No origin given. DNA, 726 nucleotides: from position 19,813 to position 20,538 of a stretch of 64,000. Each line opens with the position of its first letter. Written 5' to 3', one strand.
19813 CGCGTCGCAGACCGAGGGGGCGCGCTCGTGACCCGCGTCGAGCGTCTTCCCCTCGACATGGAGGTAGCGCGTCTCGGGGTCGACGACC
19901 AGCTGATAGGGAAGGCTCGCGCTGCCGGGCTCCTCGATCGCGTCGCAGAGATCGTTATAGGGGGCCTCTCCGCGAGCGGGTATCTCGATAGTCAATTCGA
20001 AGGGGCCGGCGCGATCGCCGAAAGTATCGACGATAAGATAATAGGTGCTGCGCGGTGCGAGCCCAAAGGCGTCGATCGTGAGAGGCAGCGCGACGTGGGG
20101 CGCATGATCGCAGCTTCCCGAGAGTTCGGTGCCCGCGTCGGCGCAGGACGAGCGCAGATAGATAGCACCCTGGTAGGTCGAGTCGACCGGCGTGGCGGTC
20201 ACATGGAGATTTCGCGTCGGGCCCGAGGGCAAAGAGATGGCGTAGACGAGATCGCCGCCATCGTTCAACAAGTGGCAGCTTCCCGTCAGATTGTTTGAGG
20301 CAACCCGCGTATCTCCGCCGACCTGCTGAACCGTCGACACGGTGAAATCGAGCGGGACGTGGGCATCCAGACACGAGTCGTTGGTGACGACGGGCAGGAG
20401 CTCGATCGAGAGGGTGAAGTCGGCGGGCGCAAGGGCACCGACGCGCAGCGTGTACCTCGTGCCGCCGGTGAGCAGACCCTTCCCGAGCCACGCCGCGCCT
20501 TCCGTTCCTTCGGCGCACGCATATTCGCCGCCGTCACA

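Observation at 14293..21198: Sixteen tandem ~144-aa cysteine-bearing PPC-like domains with no catalytic domain: possibly an undescribed repeat family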

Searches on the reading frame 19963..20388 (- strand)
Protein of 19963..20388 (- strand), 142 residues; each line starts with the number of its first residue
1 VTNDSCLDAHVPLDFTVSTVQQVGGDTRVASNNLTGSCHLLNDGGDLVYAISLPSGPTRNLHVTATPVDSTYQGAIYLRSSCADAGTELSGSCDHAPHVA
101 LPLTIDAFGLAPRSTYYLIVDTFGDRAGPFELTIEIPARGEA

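Call 31: predict_structure(alignment_id=A2)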
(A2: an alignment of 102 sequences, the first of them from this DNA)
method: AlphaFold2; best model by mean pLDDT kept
length: 142 residues; sequences in the alignment: 102
mean_pLDDT: 92.1   pTM: 0.88
mean pLDDT of the five models: 92.1, 91.8, 91.8, 91.5, 91.3
residues with pLDDT >= 90: 104; 70-90: 35; 50-70: 3; < 50: 0
segments of 3 or more residues with pLDDT < 50: none
pLDDT, mean of each block of 10 residues (from residue 1): 83 89 96 88 91 94 97 96 88 94 96 96 95 92 61
secondary structure, 60 per line:
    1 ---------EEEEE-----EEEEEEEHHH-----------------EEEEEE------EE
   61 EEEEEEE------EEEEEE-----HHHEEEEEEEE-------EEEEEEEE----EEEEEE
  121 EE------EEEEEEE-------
elements in order: E10-14 E20-26 E47-52 E59-67 E74-79 E88-95 E103-110 E115-122 E129-135
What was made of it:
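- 19963..20388 (-): Unit 3 (aa 530-671), the unit modelled on its own. AF2 pLDDT 92.1 with nine β-strands (call 31).
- The unit model has pLDDT 92 (call 31).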

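Call 33: search_protein_representatives(alignment_id=A2)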
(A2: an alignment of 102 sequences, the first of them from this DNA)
Query: 102 sequences, 140 profile positions. Proteins with E-value up to 0.001 (for the whole library): 30290; up to 1e-10: 14395; up to 1e-30: 3375. The best 150 are listed.
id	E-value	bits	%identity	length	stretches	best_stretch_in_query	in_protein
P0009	0.0e+00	1427.0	-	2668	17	1-138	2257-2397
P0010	0.0e+00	1418.6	-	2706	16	1-137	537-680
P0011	0.0e+00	1376.0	-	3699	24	1-138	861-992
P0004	0.0e+00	1344.9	-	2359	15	3-137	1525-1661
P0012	0.0e+00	1338.8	-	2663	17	1-137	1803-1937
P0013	0.0e+00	1303.1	-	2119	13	2-138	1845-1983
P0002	0.0e+00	1291.4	-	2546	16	2-136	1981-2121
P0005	0.0e+00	1285.2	-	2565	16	1-137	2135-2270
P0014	0.0e+00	1284.6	-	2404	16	1-138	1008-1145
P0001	0.0e+00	1284.0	-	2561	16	2-137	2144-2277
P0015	0.0e+00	1270.7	-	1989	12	2-138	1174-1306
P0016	0.0e+00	1267.9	-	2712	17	1-137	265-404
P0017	0.0e+00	1264.6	-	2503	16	3-137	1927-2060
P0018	0.0e+00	1254.8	-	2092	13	2-138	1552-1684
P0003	0.0e+00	1250.5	-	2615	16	2-139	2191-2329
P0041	2.5e-257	857.2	-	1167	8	1-137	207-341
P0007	8.2e-215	719.4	-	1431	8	1-137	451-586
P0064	1.5e-182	614.8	-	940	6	1-138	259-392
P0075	2.5e-167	565.5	-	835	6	1-139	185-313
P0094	6.2e-151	512.4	-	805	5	1-138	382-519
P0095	1.4e-150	511.3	-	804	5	1-137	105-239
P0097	2.5e-149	507.2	-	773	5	1-138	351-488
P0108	1.2e-145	495.3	-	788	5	1-138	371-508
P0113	2.8e-144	490.9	-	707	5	1-138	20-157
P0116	1.2e-143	488.8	-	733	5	1-138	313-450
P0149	2.4e-127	436.0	-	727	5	1-138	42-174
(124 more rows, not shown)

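Call 36: fold_search(model_id=the predicted structure, library=pdb)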
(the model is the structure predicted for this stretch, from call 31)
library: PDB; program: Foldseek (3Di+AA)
matches with E <= 10: 1815; with E <= 0.001: 55
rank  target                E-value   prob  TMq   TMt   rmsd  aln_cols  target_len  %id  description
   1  9ues_B                4.1e-05  1.00  0.57  0.21   3.0       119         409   11  Crystal structure of an inactive TKSP mutant in complex with the TKS propeptide (released 2026-02-18)
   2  1nqj_B                8.8e-05  1.00  0.52  0.62   5.3       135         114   12  CRYSTAL STRUCTURE OF CLOSTRIDIUM HISTOLYTICUM COLG COLLAGENASE COLLAGEN-BINDING DOMAIN 3B AT 1.0 ANGSTROM RESOLUTION I (released 2003-04-15)
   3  8ic1_A                9.9e-05  0.99  0.36  0.15  11.3       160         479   10  endo-alpha-D-arabinanase EndoMA1 D51N mutant from Microbacterium arabinogalactanolyticum in complex with arabinooligos (released 2023-08-16)
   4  3afg_B                1.1e-04  1.00  0.55  0.17   3.1       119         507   12  Crystal structure of ProN-Tk-SP from Thermococcus kodakaraensis (released 2010-08-04)
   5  1nqd_B                1.1e-04  1.00  0.57  0.70   4.3       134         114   16  CRYSTAL STRUCTURE OF CLOSTRIDIUM HISTOLYTICUM COLG COLLAGENASE COLLAGEN-BINDING DOMAIN 3B AT 1.65 ANGSTROM RESOLUTION  (released 2003-04-15)
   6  1nqj_A                1.2e-04  1.00  0.48  0.67   4.7       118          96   11  CRYSTAL STRUCTURE OF CLOSTRIDIUM HISTOLYTICUM COLG COLLAGENASE COLLAGEN-BINDING DOMAIN 3B AT 1.0 ANGSTROM RESOLUTION I (released 2003-04-15)
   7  4itc                  1.3e-04  1.00  0.36  0.32   8.5       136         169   19  Crystal Structure Analysis of the K1 Cleaved Adhesin domain of Lys-gingipain (Kgp) from Porphyromonas gingivalis W83 (released 2013-09-25)
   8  3df0_A                2.0e-04  1.00  0.49  0.13   8.4       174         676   10  Calcium-dependent complex between m-calpain and calpastatin (released 2008-11-11)
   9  4hpk_B                2.1e-04  1.00  0.55  0.68   5.5       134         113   16  Crystal structure of Clostridium histolyticum colg collagenase collagen-binding domain 3B at 1.35 Angstrom resolution  (released 2012-12-12)
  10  2o8o_A                2.1e-04  1.00  0.54  0.67   4.8       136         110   13  Crystal structure of Clostridium histolyticum colg collagenase collagen-binding domain 3B at 1.35 Angstrom resolution  (released 2007-12-11)
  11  1nqd_A                2.3e-04  1.00  0.57  0.72   4.2       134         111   16  CRYSTAL STRUCTURE OF CLOSTRIDIUM HISTOLYTICUM COLG COLLAGENASE COLLAGEN-BINDING DOMAIN 3B AT 1.65 ANGSTROM RESOLUTION  (released 2003-04-15)
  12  2qfe                  2.3e-04  1.00  0.54  0.55   6.8       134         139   11  Distal C2-Like Domain of Human Calpain-7 (released 2007-07-10)
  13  5w6h_A                2.3e-04  1.00  0.44  0.11  10.0       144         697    9  Crystal structure of Bacteriophage CBA120 tailspike protein 4 enzymatically active domain (TSP4dN, orf213) (released 2018-10-24)
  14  8hhv_A                2.3e-04  0.99  0.37  0.14  11.3       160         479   10  endo-alpha-D-arabinanase EndoMA1 from Microbacterium arabinogalactanolyticum (released 2023-08-16)
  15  5sv5                  2.4e-04  1.00  0.49  0.64   5.3       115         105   17  1.0 Angstrom Crystal Structure of pre-Peptidase C-terminal Domain of Collagenase from Bacillus anthracis. (released 2016-08-17)
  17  3afg_A                3.6e-04  1.00  0.55  0.17   3.1       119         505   12  Crystal structure of ProN-Tk-SP from Thermococcus kodakaraensis (released 2010-08-04)
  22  3jqw_C                4.6e-04  1.00  0.59  0.68   4.3       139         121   14  Crystal structure of Clostridium histolyticum colH collagenase collagen-binding domain 3 at 2 Angstrom resolution in p (released 2010-09-29)
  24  3jqw_A                4.9e-04  1.00  0.60  0.71   3.7       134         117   14  Crystal structure of Clostridium histolyticum colH collagenase collagen-binding domain 3 at 2 Angstrom resolution in p (released 2010-09-29)
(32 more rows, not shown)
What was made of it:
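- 19963..20388 (-): Fold matches in call 36.
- On PPC domain (Pfam PF04151): Foldseek matches to 1nqd, 1nqj, 3jqw, 5sv5 and 3afg at E 4e-5 to 5e-4, with TM normalised to the target of 0.62-0.72 for the CBDs (call 36).
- Its best solved matches are the Tk-SP C-terminal jelly-roll, the ColG/ColH collagen-binding domains and a collagenase PPC domain (call 36).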

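Call 37: search_protein_families(library=pfam, proteins=[P0094, P0095, P0097, P0108, P0113, P0116, P0064, P0075, P0041, P0149], max_evalue=0.01)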
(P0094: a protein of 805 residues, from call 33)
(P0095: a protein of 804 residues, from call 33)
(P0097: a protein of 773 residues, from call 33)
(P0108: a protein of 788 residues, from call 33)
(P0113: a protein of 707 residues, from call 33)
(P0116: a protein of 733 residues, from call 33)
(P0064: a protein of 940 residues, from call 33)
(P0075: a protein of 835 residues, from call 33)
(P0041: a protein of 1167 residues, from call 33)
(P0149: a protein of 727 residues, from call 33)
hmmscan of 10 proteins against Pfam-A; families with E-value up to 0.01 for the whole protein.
P0094 (805 aa): 3 families
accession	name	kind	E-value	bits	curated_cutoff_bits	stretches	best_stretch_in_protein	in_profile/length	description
PF23759.1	GBD_T9SS_assoc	-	6.7e-11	42.9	27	0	524-582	2-59/116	Galactose binding domain-like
PF04151.21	PPC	-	4.2e-06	28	25.9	0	427-500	4-69/70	Bacterial pre-peptidase C-terminal domain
PF22436.1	PilE_C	-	0.00022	21.8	27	1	533-570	35-72/111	PilE, C-terminal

P0095 (804 aa): 1 family
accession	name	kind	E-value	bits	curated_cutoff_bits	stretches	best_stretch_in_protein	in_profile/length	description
PF04151.21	PPC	-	1.7e-05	26.1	25.9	0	283-353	4-69/70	Bacterial pre-peptidase C-terminal domain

P0097 (773 aa): 2 families
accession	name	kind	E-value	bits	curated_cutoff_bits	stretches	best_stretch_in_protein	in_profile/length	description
PF04151.21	PPC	-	1.9e-11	45.1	25.9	1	255-325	4-69/70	Bacterial pre-peptidase C-terminal domain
PF23759.1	GBD_T9SS_assoc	-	0.00043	21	27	0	214-282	3-72/116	Galactose binding domain-like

P0108 (788 aa): 2 families
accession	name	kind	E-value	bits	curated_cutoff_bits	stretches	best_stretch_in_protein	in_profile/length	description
PF23759.1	GBD_T9SS_assoc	-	4e-09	37.2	27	0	372-427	1-58/116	Galactose binding domain-like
PF04151.21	PPC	-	2.1e-06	28.9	25.9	0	184-215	37-68/70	Bacterial pre-peptidase C-terminal domain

P0113 (707 aa): 2 families
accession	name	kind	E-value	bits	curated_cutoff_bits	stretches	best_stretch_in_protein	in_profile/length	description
PF04151.21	PPC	-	1.4e-06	29.6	25.9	0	201-272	4-70/70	Bacterial pre-peptidase C-terminal domain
PF23759.1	GBD_T9SS_assoc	-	2e-05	25.3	27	0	23-71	3-52/116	Galactose binding domain-like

P0116 (733 aa): 1 family
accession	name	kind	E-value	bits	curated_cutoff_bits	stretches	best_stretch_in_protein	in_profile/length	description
PF23759.1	GBD_T9SS_assoc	-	7.9e-06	26.6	27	0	455-504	2-52/116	Galactose binding domain-like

P0064 (940 aa): 2 families
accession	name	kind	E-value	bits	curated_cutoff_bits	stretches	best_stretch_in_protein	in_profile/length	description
PF23759.1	GBD_T9SS_assoc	-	4.4e-13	50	27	0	260-315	1-58/116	Galactose binding domain-like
PF04151.21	PPC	-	9.6e-10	39.6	25.9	0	166-238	4-70/70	Bacterial pre-peptidase C-terminal domain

P0075 (835 aa): 4 families
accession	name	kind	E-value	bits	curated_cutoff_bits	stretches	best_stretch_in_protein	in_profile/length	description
PF23759.1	GBD_T9SS_assoc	-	3e-12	47.3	27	0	580-686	1-100/116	Galactose binding domain-like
PF04151.21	PPC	-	2.9e-11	44.5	25.9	2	620-689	4-69/70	Bacterial pre-peptidase C-terminal domain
PF25830.1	Ig_NFAM1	-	5e-08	33.7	27.2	0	677-702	78-103/105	NFAM1 immunoglobin domain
PF00314.23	Thaumatin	-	5.4e-06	26.7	27.4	0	491-537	25-65/209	Thaumatin family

P0041 (1167 aa): 2 families
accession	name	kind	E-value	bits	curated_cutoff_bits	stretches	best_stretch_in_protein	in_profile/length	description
PF23759.1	GBD_T9SS_assoc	-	3.8e-21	76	27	1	486-539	2-58/116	Galactose binding domain-like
PF04151.21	PPC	-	1.4e-07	32.7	25.9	0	251-322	4-69/70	Bacterial pre-peptidase C-terminal domain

P0149 (727 aa): 1 family
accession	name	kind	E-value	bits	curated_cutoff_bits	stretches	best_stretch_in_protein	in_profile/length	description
PF23759.1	GBD_T9SS_assoc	-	1.8e-08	35.1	27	0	45-129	3-84/116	Galactose binding domain-like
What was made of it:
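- On PPC domain (Pfam PF04151): Several relatives do pass, for example P0097 at 45 bits and P0075 at 44.5 bits (call 37).
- Closest known: Pfam PF23759 GBD_T9SS_assoc. Same: Most shorter relatives also hit it (call 37).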

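Call 48: find_homologous_proteins(query=A2, max_evalue=0.00001)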
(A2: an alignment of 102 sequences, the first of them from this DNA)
Query A2 (102 sequences): 3567 candidates shared short words with the query, none scored E <= 0.00001.

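Call 49: list_cluster_members(proteins=[P0009, P0010, P0011, P0012, P0014, P0041, P0064, P0075, P0094, P0097])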
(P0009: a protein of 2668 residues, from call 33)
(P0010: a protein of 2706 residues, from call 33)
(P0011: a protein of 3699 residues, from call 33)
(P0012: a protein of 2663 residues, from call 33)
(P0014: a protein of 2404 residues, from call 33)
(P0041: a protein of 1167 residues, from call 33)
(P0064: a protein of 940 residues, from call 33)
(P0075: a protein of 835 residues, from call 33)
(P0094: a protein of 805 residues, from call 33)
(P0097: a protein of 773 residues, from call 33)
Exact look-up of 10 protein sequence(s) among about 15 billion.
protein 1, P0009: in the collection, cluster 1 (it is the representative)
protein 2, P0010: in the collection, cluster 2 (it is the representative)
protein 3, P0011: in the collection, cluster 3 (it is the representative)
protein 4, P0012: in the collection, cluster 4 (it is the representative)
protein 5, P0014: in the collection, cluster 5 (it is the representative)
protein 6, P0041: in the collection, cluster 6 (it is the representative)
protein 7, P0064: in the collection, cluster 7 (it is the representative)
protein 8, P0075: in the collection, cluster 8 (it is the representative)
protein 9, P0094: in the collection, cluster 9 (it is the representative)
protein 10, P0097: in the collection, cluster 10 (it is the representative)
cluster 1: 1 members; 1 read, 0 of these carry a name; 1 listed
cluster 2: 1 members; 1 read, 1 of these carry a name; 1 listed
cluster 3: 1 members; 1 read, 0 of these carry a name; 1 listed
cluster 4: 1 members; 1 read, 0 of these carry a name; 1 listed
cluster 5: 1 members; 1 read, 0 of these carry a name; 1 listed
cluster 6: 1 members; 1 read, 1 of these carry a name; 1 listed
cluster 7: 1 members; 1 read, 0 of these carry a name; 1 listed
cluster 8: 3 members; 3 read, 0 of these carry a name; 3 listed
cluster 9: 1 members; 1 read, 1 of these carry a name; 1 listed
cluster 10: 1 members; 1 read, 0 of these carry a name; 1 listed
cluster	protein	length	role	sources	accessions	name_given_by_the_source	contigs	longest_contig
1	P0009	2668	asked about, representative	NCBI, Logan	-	-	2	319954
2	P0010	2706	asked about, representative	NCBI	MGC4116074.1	MAG: hypothetical protein QM765_16115 [Myxococcales bacterium]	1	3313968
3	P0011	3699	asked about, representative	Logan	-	-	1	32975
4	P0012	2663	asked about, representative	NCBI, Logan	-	-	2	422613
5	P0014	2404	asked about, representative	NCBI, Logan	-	-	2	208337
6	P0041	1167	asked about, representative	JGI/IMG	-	hypothetical protein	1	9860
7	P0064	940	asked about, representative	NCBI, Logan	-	-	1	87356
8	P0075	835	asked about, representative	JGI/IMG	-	-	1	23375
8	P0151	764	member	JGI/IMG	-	-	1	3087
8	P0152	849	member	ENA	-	-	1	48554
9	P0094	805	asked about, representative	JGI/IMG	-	hypothetical protein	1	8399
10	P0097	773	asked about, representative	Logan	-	-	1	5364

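Call 53: find_encoding_contigs(protein=P0010, flank=8000, max_places=2)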
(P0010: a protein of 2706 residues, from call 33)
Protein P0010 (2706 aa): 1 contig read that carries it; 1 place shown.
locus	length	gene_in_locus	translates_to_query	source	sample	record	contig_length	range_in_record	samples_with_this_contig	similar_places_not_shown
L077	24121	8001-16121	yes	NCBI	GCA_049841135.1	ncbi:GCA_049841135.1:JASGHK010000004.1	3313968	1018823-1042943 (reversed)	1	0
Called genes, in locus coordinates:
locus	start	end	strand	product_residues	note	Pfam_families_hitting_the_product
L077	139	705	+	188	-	PF00441:Acyl-CoA_dh_1, PF12806:Acyl-CoA_dh_C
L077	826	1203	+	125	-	PF04241:DUF423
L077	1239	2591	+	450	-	PF01425:Amidase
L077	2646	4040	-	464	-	PF03734:YkuD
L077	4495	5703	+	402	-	PF01471:PG_binding_1, PF09374:PG_binding_3 (faint), PF01471:PG_binding_1, PF12671:Amidase_6 (faint), PF05257:CHAP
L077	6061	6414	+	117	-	-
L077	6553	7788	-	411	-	-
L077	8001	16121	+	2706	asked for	-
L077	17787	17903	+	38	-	PF02852:Pyr_redox_dim (weak)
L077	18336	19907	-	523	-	PF03227:GILT, PF13462:Thioredoxin_4 (faint), PF01323:DSBA (faint), PF13743:Thioredoxin_5 (faint), PF03227:GILT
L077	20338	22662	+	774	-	PF08487:VIT, PF00092:VWA, PF13519:VWA_2, PF13768:VWA_3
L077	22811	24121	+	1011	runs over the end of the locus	PF05157:MshEN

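Call 74: search_solved_structures(query=A2, max_evalue=10, show_alignments=5)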
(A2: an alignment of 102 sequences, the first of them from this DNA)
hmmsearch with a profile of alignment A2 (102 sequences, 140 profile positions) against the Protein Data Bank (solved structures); distinct sequences matched with E-value up to 10: 9.
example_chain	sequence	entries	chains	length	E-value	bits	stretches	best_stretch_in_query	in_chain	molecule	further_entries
2luw_A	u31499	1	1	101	0.00065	23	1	40-126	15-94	Metalloprotease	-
5sv5_A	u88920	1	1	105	0.021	18.1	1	47-133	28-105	Microbial collagenase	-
4hpk_A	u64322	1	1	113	0.41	13.9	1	47-132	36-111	Collagenase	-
4hpk_B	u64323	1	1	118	0.45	13.8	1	47-132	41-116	Collagenase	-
1nqj_A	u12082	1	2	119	0.46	13.8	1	47-132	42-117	class 1 collagenase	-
5iku_A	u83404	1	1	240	0.46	13.8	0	47-132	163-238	Collagenase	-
1nqd_A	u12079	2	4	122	0.5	13.7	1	47-132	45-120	class 1 collagenase | Collagenase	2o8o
7eox_A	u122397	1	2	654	0.57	13.5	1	12-64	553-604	Protease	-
4jmg_A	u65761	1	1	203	1.9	11.8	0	109-137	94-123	Clamp Ptpn11_pY580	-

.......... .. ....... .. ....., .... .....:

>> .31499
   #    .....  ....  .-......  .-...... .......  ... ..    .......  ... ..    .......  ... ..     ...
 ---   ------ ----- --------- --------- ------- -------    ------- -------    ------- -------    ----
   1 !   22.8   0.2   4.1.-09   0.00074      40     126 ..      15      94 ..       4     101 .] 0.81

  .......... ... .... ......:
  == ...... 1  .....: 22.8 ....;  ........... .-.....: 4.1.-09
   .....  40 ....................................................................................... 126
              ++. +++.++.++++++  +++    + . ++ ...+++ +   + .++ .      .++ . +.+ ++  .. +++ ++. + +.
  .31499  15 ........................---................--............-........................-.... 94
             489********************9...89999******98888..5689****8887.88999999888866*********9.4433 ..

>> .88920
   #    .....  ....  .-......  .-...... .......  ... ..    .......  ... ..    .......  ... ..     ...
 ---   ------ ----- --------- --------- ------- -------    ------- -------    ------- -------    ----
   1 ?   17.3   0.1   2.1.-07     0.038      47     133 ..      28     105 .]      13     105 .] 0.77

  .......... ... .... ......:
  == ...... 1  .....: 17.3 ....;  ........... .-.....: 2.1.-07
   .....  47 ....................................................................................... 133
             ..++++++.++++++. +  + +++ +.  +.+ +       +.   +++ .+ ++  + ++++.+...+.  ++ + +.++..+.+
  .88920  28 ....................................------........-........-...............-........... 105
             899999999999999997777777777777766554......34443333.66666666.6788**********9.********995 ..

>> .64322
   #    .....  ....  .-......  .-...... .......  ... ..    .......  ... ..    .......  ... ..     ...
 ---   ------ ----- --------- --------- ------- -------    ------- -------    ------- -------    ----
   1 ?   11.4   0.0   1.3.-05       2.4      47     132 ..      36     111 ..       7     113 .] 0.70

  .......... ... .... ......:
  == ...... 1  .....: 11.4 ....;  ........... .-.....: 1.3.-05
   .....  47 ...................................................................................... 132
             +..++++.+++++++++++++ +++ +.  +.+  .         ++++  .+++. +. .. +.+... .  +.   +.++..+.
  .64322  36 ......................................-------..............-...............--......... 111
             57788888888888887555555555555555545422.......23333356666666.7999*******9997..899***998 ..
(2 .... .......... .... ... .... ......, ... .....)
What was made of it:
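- On PPC domain (Pfam PF04151): The profile against PDB sequences gives 2luw at E 6.5e-4 and 5sv5 at 0.021 (call 74).
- The sequence profile against the PDB finds almost only PPC/CBD chains (call 74).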
